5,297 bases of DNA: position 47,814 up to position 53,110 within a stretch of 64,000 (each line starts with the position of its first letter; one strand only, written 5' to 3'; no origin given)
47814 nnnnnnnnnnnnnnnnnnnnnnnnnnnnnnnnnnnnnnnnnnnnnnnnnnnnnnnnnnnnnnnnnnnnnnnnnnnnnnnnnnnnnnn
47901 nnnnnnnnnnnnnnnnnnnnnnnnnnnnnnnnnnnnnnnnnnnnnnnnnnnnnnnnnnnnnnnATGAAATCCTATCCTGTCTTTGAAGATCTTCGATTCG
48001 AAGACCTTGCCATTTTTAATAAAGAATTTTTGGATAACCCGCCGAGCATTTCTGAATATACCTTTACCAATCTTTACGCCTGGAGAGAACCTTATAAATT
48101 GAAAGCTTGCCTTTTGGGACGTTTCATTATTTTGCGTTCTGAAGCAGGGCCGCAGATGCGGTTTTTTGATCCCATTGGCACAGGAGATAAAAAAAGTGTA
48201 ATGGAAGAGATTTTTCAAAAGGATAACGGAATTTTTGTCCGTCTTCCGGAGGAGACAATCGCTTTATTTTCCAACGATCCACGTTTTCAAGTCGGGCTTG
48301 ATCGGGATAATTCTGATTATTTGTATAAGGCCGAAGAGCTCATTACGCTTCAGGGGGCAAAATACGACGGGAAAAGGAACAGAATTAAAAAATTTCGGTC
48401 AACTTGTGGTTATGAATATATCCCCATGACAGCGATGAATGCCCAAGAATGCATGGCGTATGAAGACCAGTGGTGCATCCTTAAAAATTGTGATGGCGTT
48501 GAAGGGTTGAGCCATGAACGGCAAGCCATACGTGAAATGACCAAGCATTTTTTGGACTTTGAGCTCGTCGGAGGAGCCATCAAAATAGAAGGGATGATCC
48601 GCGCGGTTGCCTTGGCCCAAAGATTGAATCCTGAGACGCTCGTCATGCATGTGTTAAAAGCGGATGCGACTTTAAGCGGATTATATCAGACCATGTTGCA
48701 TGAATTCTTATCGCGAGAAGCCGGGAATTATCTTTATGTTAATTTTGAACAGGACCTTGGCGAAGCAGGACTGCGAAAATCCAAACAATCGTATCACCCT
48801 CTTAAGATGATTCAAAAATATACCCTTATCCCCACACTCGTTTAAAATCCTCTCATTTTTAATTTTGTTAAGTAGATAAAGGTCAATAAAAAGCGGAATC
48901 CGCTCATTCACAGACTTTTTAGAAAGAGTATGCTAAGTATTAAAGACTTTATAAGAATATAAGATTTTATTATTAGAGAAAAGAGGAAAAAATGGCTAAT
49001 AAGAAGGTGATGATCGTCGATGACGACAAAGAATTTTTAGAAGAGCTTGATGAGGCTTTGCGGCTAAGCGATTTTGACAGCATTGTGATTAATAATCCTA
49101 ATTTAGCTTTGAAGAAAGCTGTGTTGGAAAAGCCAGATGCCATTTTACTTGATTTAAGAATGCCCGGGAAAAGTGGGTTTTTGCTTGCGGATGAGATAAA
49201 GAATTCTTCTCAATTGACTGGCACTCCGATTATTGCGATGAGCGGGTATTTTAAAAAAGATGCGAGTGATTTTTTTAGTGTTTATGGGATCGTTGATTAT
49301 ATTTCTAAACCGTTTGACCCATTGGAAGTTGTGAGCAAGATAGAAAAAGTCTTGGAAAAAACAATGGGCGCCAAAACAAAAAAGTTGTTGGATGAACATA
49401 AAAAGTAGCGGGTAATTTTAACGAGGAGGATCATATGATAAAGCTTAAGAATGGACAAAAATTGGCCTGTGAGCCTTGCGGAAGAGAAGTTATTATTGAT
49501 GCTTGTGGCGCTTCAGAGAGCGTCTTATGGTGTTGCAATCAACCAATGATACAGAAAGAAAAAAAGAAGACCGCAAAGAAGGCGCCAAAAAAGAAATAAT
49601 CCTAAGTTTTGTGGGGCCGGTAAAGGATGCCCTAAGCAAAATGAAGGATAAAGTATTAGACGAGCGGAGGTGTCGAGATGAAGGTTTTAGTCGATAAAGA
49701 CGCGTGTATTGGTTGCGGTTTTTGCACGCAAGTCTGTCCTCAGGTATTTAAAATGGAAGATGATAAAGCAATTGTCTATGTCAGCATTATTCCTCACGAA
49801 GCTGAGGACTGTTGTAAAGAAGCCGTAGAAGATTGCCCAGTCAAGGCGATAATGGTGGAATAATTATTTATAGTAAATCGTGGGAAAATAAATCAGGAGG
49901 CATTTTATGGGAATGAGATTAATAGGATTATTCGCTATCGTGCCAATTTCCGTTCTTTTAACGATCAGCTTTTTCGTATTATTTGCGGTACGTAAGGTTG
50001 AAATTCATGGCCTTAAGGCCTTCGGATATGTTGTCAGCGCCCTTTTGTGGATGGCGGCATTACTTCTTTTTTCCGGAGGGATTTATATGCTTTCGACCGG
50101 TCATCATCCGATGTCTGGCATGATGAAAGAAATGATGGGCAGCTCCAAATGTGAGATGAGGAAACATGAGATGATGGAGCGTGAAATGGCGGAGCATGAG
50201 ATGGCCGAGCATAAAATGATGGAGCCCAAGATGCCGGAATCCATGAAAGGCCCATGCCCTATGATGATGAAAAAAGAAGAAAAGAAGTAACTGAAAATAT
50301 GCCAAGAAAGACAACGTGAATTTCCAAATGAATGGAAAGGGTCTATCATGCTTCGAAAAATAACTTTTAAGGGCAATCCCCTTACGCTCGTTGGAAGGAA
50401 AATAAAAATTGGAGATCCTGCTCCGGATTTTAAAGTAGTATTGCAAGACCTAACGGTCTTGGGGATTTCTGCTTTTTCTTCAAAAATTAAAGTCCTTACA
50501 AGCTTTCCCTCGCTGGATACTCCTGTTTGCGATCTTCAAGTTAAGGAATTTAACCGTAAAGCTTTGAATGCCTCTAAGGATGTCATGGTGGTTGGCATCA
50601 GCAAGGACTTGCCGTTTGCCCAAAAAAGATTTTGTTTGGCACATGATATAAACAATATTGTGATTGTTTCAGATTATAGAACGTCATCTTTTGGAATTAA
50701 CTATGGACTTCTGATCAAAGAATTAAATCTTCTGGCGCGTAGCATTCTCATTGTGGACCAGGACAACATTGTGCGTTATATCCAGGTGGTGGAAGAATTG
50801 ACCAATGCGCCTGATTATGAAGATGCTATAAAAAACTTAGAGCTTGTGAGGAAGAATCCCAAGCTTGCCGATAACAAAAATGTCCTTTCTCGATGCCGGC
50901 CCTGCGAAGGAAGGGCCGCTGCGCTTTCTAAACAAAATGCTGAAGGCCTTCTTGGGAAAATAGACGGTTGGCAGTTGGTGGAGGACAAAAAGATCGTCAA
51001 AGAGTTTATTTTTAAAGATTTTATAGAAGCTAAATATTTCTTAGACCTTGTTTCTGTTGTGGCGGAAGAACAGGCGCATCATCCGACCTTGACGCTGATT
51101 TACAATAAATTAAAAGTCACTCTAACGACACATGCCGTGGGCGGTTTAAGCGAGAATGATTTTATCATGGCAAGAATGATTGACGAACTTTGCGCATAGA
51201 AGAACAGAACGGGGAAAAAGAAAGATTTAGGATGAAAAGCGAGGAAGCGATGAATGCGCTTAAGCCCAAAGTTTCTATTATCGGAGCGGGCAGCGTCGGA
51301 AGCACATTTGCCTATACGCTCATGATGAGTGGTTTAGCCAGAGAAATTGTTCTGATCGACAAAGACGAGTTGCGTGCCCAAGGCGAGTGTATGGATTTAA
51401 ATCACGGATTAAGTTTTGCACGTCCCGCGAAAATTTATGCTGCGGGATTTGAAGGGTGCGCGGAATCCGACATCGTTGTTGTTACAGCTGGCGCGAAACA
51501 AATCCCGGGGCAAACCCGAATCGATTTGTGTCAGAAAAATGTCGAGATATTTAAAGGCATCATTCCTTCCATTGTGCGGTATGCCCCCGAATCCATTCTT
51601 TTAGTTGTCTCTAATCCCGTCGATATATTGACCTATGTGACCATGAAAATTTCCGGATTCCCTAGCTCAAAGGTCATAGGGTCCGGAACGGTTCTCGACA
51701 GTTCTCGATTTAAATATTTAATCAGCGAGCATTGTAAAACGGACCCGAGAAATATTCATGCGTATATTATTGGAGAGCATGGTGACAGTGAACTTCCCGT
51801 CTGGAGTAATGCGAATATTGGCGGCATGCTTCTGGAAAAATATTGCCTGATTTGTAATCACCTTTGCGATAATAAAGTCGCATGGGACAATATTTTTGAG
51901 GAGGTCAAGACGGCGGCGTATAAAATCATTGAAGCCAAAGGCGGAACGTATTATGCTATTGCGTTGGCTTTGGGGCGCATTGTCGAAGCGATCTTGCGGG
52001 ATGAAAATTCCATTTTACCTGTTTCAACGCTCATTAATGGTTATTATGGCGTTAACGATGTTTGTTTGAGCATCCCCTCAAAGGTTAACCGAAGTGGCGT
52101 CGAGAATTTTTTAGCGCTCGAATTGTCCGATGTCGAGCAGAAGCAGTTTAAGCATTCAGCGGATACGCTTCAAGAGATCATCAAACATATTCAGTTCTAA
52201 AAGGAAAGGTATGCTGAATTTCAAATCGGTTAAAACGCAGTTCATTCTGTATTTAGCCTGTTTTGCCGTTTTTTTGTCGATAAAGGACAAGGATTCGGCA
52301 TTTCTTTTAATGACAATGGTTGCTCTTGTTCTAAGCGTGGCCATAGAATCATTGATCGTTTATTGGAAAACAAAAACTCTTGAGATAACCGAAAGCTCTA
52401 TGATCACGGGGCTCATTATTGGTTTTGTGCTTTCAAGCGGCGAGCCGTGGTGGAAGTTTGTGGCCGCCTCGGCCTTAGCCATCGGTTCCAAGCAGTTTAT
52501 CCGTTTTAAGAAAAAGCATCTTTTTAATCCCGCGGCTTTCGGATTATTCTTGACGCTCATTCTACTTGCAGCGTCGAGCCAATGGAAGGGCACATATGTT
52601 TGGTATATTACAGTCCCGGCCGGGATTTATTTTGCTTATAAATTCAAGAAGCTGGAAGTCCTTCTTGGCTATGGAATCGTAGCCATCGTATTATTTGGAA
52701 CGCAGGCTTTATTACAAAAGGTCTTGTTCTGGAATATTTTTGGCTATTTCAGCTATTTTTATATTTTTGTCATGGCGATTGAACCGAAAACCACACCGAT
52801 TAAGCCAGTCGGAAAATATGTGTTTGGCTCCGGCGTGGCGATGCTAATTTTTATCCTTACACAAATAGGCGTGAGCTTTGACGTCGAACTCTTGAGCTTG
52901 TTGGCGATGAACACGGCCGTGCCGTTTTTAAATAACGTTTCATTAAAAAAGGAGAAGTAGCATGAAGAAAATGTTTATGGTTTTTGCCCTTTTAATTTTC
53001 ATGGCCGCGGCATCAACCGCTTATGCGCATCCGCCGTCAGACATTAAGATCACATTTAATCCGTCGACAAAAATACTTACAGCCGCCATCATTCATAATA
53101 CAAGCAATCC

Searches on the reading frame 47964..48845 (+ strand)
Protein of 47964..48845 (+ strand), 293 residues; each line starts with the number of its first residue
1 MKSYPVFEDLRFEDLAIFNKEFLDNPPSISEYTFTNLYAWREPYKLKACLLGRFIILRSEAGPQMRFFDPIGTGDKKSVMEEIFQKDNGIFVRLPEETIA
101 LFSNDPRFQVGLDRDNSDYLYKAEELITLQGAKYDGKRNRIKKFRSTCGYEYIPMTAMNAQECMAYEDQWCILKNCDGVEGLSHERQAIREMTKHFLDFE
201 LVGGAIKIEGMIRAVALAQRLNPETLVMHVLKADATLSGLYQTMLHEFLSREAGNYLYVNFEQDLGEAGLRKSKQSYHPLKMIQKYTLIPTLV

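Call 9: search_protein_families(library=pfam, proteins=[window:47964-48845:+])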
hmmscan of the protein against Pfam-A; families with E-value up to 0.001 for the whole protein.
window:47964-48845:+ (293 aa): 1 family
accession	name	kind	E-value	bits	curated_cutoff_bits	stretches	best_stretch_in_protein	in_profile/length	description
PF09924.15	LPG_synthase_C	-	1.4e-42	146.3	27.5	1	28-288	7-297/298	Phosphatidylglycerol lysyltransferase, C-terminal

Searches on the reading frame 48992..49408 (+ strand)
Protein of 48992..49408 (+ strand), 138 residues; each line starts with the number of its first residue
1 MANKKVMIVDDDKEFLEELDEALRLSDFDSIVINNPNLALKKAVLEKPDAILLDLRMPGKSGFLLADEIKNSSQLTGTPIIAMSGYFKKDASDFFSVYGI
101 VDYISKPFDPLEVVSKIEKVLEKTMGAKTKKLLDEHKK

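Call 9: search_protein_families(library=pfam, proteins=[window:48992-49408:+])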
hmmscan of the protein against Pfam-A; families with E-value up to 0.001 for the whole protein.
window:48992-49408:+ (138 aa): 1 family
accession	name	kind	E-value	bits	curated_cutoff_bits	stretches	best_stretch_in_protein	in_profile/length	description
PF00072.30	Response_reg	-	1.5e-19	70.6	30.2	1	6-117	1-110/111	Response regulator receiver domain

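Call 28: search_protein_families(library=pfam, alignment_id=A2, max_evalue=0.00001)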
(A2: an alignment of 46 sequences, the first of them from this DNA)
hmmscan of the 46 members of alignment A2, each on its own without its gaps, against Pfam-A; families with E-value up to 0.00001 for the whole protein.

A. member 1, seq(138 aa): 1 family
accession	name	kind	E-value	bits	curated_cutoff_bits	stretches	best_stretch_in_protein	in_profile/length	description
PF00072.30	Response_reg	-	1.5e-19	70.6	30.2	1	6-117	1-110/111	Response regulator receiver domain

B. families by the number of members that match (of 46 scanned): 47 families (the first 25 are shown)
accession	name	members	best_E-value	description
PF00072.30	Response_reg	19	4.7e-31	Response regulator receiver domain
PF00486.34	Trans_reg_C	4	1.8e-27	Transcriptional regulatory protein, C terminal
PF12833.13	HTH_18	3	6e-23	Helix-turn-helix domain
PF00165.29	HTH_AraC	3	1.2e-17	Bacterial regulatory helix-turn-helix proteins, AraC family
PF13487.12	HD_5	2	5.8e-37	HD domain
PF02518.31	HATPase_c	2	4.2e-29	Histidine kinase-, DNA gyrase B-, and HSP90-like ATPase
PF08448.16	PAS_4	2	1.6e-25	PAS fold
PF13426.13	PAS_9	2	4.6e-22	PAS domain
PF01966.28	HD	2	7.8e-20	HD domain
PF00512.31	HisKA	2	9.3e-18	His Kinase A (phospho-acceptor) domain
PF00989.32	PAS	2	3.6e-17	PAS fold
PF13188.13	PAS_8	2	1.7e-10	PAS domain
PF03150.19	CCP_MauG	1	4.7e-54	Di-haem cytochrome c peroxidase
PF01738.24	DLH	1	1e-46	Dienelactone hydrolase family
PF02525.22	Flavodoxin_2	1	2e-44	Flavodoxin-like fold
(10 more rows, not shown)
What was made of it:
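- The regulon is biased: 19 of 46 first genes carry Response_reg, and HD-GYP, GGDEF, HAMP and kinase proteins also occur (call 28).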

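Call 60: list_cluster_members(proteins=[P0121, window:48992-49408:+, window:41016-41474:+])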
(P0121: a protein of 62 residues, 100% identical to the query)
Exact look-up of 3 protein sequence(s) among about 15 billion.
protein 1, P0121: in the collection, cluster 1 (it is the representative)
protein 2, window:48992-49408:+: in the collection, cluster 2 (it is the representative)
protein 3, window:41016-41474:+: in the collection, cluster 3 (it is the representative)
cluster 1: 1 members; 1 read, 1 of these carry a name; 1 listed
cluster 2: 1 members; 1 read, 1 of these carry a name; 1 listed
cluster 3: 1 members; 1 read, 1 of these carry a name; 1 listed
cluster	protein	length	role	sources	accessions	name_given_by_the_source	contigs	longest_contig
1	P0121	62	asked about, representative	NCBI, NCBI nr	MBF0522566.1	MAG: helix-turn-helix domain-containing protein [Candidatus Omnitrophica bacterium] | helix-turn-helix domain-containing protein [Candidatus Omnitrophota bacterium]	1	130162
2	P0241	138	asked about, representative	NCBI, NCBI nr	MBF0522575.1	MAG: response regulator [Candidatus Omnitrophica bacterium] | response regulator [Candidatus Omnitrophota bacterium]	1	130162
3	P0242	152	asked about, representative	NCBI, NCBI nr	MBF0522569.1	MAG: response regulator [Candidatus Omnitrophica bacterium] | response regulator [Candidatus Omnitrophota bacterium]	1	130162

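Call 61: search_protein_families(library=ncbifam, proteins=[window:48992-49408:+], max_evalue=0.001)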
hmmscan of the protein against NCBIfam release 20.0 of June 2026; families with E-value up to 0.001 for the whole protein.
window:48992-49408:+ (138 aa): 75 families (the best 25 are shown)
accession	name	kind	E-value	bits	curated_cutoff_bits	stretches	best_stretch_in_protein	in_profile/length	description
NF045717.1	DVU0259_DivK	exception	6.9e-18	64.9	160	1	3-121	2-116/117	DVU0259 family response regulator domain-containing protein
TIGR02154.1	PhoB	equivalog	4e-17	62.3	296.2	1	3-134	2-133/226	phosphate regulon transcriptional regulator PhoB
NF040689.1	MtrAB_MtrA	equivalog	1.1e-16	60.9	300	1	6-129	1-121/219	MtrAB system response regulator MtrA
NF053854.1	RespRegPhoBBctds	equivalog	2.1e-15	56.7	270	1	6-131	1-125/225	two-component system response regulator PhoB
TIGR01818.1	ntrC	equivalog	1.4e-14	53.8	558.6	1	6-132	1-125/463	nitrogen regulation protein NR(I)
NF051850.1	RespRegRprY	equivalog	2.4e-14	53.3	370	1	4-131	5-130/234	response regulator transcription factor RprY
NF008469.0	PRK11361.1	equivalog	1.3e-13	50.5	714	1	2-122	3-121/461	acetoacetate metabolism transcriptional regulator AtoC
NF008176.1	PRK10923.1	equivalog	1.3e-13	50.4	620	1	1-124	1-122/469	nitrogen regulation protein NR(I)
NF047465.1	hybrid_HK_LvrA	exception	1.9e-13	49.3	1200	1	4-120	468-583/819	hybrid histidine kinase/response regulator LvrA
NF008199.0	PRK10955.1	equivalog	3.6e-13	50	341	1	4-130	2-124/232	envelope stress response regulator transcription factor CpxR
NF007982.1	PRK10710.1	equivalog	1.4e-12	47.7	380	1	3-128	7-129/235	envelope stress response regulator BaeR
NF006900.1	PRK09390.1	equivalog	1.8e-12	47.2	255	1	3-128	4-127/203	response regulator FixJ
NF045944.1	ResRegRpaBCyano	equivalog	2.9e-12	46.5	330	1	7-130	1-121/229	response regulator transcription factor RpaB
NF008318.0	PRK11107.1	equivalog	1.1e-11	43.6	890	1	5-123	669-787/920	two-component sensor histidine kinase BarA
NF007005.1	PRK09468.1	equivalog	1.2e-11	44.5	331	1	3-124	3-122/237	osmolarity response regulator transcription factor OmpR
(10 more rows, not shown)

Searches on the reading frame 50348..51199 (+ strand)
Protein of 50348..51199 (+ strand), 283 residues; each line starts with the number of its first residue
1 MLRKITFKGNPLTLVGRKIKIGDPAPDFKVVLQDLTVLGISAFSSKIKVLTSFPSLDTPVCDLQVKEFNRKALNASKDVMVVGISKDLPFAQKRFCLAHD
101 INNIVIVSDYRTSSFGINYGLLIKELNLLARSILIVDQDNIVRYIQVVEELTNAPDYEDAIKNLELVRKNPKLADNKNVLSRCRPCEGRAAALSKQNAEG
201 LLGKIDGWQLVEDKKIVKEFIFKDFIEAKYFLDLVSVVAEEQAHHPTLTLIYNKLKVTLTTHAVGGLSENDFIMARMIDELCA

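Call 9: search_protein_families(library=pfam, proteins=[window:50348-51199:+])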
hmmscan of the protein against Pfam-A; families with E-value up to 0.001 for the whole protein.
window:50348-51199:+ (283 aa): 3 families
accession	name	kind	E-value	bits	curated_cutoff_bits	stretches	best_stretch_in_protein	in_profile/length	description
PF01329.24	Pterin_4a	-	3.5e-26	91.6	26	1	192-281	2-91/91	Pterin 4 alpha carbinolamine dehydratase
PF08534.16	Redoxin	-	1.6e-23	83.5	26.6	1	21-161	2-148/148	Redoxin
PF00578.27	AhpC-TSA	-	3.1e-18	66.3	26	1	21-145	1-124/124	AhpC/TSA family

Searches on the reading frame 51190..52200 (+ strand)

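Call 9: search_protein_families(library=pfam, proteins=[window:51190-52200:+])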
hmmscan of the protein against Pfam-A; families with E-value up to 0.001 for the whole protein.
window:51190-52200:+ (336 aa): 4 families
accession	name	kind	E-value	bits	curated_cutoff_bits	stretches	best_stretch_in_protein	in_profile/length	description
PF02866.23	Ldh_1_C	-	7.4e-44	150.2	22.6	1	167-333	1-169/174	lactate/malate dehydrogenase, alpha/beta C-terminal domain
PF00056.29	Ldh_1_N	-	2.9e-43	147.7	27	1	27-164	2-141/141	lactate/malate dehydrogenase, NAD binding domain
PF00899.27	ThiF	-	3.6e-05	23.5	28.1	1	24-60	19-54/238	ThiF family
PF02056.22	Glyco_hydro_4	-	0.00061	19.8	23.2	0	116-164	119-165/183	Family 4 glycosyl hydrolase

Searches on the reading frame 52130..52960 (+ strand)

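Call 9: search_protein_families(library=pfam, proteins=[window:52130-52960:+])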
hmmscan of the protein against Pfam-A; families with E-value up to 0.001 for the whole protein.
window:52130-52960:+ (276 aa): 1 family
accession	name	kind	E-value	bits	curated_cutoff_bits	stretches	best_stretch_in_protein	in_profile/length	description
PF03116.20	NQR2_RnfD_RnfE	-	1.2e-17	64.6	27.7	2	41-152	23-136/296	NQR2, RnfD, RnfE family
